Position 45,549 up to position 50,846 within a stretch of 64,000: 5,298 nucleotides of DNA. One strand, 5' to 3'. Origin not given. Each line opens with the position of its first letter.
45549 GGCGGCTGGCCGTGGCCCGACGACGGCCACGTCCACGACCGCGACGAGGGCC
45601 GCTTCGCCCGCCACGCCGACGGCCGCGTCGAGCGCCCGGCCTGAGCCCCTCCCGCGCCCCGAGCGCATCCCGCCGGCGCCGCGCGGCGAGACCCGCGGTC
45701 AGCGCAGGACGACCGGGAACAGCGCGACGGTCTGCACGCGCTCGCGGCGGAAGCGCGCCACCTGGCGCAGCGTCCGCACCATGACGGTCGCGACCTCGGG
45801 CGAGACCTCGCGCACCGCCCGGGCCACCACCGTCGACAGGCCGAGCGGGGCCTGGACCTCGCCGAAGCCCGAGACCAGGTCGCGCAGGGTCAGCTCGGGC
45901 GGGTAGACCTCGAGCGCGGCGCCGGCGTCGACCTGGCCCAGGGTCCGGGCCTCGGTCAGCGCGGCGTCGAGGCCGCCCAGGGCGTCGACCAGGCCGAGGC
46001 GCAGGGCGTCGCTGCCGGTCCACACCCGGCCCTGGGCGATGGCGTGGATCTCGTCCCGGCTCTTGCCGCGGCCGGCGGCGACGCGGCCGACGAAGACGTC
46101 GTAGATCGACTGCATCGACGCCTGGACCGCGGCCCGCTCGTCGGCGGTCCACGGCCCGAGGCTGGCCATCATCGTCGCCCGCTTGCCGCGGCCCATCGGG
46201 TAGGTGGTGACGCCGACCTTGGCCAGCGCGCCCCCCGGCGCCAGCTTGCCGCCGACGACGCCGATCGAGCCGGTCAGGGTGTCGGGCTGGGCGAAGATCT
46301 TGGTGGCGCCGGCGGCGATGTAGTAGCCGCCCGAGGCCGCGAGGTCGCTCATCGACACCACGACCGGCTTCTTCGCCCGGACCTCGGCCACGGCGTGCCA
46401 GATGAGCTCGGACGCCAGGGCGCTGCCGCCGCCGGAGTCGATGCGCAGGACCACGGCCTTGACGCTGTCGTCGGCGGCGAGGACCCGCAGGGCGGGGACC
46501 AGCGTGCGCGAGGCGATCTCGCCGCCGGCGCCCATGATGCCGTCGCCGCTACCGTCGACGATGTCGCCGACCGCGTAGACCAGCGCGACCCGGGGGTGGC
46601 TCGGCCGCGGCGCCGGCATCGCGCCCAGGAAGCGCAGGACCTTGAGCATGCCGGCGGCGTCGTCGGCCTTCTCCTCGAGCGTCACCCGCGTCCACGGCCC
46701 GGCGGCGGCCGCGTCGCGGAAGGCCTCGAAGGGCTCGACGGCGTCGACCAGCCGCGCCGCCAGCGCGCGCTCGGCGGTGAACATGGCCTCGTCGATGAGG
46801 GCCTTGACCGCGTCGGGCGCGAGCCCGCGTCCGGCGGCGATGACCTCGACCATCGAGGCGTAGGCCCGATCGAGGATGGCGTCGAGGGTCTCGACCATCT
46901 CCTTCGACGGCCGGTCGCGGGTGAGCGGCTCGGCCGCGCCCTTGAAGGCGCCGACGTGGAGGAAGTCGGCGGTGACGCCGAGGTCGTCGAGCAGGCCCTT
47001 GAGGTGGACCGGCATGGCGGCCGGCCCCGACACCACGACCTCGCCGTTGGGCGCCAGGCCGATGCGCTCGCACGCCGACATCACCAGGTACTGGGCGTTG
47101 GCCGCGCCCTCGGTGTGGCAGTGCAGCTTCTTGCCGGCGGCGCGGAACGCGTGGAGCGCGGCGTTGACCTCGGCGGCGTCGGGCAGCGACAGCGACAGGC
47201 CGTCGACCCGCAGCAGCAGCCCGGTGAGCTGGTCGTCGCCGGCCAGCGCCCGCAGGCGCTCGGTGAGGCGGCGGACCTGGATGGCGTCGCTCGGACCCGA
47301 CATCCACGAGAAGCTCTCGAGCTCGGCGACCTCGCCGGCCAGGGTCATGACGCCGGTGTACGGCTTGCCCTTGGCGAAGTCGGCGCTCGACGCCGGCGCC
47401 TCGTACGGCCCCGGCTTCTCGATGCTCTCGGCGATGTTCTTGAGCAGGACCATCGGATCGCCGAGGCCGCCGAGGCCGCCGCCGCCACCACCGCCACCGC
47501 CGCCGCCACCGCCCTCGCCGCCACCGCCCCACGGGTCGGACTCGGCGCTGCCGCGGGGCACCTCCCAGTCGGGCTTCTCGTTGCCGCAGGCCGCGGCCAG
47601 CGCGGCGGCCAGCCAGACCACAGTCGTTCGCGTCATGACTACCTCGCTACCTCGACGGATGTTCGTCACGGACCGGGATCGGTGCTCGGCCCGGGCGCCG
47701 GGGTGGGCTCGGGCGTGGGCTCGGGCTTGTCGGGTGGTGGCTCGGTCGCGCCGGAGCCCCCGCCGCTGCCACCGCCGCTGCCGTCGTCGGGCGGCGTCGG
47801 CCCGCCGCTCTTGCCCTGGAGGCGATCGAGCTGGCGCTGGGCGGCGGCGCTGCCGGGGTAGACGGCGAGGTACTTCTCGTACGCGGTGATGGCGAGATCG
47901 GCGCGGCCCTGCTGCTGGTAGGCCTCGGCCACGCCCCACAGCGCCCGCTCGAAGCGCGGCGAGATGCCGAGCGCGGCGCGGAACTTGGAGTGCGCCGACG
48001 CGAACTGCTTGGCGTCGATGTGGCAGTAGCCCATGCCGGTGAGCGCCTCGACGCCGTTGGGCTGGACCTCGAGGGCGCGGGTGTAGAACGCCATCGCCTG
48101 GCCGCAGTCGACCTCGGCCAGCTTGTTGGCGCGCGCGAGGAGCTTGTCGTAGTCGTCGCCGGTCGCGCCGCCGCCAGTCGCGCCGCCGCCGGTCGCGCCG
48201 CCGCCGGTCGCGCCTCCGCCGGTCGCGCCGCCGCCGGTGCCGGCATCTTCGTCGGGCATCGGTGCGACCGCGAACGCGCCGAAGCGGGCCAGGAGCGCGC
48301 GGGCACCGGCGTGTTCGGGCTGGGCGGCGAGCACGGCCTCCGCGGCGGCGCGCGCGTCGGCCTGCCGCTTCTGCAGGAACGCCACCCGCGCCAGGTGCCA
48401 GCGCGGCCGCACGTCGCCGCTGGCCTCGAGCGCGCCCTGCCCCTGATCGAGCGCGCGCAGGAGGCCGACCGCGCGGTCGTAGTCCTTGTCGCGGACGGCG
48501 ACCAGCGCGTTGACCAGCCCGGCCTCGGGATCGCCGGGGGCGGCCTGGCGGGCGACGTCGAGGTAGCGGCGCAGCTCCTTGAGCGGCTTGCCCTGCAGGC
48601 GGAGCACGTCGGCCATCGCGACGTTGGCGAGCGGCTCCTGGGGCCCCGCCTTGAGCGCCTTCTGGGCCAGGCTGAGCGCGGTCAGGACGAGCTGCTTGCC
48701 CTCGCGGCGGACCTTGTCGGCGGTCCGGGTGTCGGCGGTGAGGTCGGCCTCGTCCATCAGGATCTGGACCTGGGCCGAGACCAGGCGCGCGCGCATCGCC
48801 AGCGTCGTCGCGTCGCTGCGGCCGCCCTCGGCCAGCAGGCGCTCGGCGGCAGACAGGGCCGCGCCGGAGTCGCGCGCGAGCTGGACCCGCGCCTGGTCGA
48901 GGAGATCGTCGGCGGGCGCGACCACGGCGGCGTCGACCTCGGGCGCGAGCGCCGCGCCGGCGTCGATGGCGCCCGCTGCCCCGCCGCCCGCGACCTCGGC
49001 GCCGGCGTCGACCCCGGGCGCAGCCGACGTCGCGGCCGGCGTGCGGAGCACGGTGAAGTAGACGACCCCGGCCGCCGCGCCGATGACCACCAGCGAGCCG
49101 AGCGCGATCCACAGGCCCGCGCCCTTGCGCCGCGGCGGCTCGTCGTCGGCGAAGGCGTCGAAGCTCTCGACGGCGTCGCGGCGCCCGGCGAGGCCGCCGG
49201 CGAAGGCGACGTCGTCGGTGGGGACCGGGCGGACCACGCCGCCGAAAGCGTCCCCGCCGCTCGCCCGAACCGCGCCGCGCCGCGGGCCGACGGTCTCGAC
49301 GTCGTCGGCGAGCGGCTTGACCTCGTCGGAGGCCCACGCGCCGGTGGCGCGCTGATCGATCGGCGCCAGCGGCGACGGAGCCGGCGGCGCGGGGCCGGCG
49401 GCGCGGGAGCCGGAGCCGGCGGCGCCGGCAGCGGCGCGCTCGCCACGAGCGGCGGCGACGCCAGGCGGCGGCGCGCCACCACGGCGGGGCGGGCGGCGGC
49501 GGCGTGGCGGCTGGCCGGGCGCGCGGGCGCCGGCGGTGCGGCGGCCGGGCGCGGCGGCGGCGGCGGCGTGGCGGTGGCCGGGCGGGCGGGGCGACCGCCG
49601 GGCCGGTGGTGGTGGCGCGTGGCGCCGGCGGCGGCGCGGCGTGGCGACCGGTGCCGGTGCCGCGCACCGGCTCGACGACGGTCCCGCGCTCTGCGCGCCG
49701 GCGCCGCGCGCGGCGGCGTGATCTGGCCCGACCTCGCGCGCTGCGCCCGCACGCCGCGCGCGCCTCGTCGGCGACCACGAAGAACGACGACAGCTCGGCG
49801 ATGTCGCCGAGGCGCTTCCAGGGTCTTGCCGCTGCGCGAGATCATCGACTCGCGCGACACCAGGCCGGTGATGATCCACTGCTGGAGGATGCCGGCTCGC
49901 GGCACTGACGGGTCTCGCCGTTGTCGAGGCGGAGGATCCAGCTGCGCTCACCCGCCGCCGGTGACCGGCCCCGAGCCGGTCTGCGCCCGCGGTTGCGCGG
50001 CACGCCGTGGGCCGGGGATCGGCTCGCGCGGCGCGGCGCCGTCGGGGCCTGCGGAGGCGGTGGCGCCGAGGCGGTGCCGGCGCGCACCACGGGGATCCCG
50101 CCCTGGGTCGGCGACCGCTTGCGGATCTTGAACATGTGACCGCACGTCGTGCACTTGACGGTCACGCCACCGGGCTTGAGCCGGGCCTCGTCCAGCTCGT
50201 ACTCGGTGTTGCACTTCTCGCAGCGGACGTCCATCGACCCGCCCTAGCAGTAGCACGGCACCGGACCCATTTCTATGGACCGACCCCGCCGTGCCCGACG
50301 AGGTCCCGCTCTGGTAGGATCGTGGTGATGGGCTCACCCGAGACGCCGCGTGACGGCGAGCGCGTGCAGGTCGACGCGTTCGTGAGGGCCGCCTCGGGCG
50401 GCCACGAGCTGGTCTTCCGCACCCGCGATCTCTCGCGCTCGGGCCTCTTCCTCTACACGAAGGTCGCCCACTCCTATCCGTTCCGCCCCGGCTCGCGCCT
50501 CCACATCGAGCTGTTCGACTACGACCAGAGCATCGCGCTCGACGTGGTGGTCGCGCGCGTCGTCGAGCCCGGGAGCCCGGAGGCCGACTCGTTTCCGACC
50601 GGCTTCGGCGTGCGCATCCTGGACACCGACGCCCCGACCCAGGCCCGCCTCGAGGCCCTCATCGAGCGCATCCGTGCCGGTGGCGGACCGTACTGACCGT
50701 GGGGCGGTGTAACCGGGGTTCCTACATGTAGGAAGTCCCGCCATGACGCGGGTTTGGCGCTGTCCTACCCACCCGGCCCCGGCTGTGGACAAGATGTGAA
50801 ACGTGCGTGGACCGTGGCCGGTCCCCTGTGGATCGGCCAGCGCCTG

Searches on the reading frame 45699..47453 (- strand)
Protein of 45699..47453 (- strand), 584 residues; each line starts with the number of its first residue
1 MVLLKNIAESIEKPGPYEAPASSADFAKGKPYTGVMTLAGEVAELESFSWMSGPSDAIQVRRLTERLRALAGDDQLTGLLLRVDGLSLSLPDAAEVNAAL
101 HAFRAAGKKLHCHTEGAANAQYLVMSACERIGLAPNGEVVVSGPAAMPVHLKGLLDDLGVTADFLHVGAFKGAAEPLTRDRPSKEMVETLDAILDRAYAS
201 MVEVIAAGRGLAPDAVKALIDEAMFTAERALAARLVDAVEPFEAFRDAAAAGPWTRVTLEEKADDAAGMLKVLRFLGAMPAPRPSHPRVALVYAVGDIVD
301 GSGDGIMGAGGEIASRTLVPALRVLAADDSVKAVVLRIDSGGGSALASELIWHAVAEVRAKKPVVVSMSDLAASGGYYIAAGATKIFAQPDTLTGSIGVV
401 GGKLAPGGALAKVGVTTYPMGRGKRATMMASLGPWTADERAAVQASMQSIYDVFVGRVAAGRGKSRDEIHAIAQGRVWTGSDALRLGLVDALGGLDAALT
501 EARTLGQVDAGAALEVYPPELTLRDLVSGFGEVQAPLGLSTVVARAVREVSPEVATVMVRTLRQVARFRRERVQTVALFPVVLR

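Call 53: search_protein_families(library=pfam, proteins=[window:45699-47453:-], max_evalue=0.001)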
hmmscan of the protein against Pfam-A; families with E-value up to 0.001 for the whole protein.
window:45699-47453:- (584 aa): 3 families
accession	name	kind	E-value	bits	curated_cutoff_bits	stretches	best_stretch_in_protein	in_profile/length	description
PF01343.23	Peptidase_S49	-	2e-64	216.6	24.9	2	358-508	3-153/154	Peptidase family S49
PF00574.28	CLP_protease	-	0.00018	21.9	20.2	1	315-385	30-98/182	Clp protease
PF01972.22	SDH_protease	-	0.0005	19.6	31.3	1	321-397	84-155/286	ClpP-like SDH-type serine proteinase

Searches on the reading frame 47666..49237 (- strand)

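Call 53: search_protein_families(library=pfam, proteins=[window:47666-49237:-], max_evalue=0.001)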
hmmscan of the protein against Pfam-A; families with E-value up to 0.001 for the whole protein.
window:47666-49237:- (523 aa): 12 families
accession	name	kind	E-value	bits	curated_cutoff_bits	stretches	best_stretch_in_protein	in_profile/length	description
PF14559.12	TPR_19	-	6.9e-12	46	25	1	407-467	2-62/68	Tetratricopeptide repeat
PF07719.23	TPR_2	-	5.3e-11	42.2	27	0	432-462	3-33/34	Tetratricopeptide repeat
PF12895.13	ANAPC3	-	6.6e-09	36.4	27.2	0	381-455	8-81/82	Anaphase-promoting complex, cyclosome, subunit 3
PF13428.12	TPR_14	-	3e-08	34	23.5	1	431-470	2-41/44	Tetratricopeptide repeat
PF00515.34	TPR_1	-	7.9e-08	32.3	27.8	0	437-461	8-32/34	Tetratricopeptide repeat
PF13432.12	TPR_16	-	1.2e-07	32.5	32.7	1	411-464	12-65/65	Tetratricopeptide repeat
PF13181.12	TPR_8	-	7.8e-07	29.2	25.7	0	431-461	2-32/34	Tetratricopeptide repeat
PF13431.12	TPR_17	-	1.4e-06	28.6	24.4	0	384-416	1-33/34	Tetratricopeptide repeat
PF13424.12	TPR_12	-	5.1e-05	23.8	30.1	0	432-460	47-75/77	Tetratricopeptide repeat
PF13174.12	TPR_6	-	0.00024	22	26.3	1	432-463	2-33/33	Tetratricopeptide repeat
PF13414.12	TPR_11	-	0.00037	20.6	26.8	0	415-444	13-42/42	TPR repeat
PF23914.1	TPR_CcmH_CycH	-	0.00057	20.2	42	0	186-263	68-147/158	Cytochrome c-type biogenesis protein H TPR domain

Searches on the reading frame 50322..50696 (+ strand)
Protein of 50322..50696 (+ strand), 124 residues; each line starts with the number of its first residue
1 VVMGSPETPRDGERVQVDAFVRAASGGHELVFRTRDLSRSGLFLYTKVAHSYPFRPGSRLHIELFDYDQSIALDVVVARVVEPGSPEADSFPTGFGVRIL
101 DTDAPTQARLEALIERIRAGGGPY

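Call 54: search_protein_families(library=pfam, proteins=[window:50322-50696:+], max_evalue=0.001)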
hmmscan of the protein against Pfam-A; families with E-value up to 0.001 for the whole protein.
window:50322-50696:+ (124 aa): 1 family
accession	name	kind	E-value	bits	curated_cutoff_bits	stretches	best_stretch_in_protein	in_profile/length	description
PF07238.19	PilZ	-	2.8e-12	47.3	22.5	1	10-115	3-101/102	PilZ domain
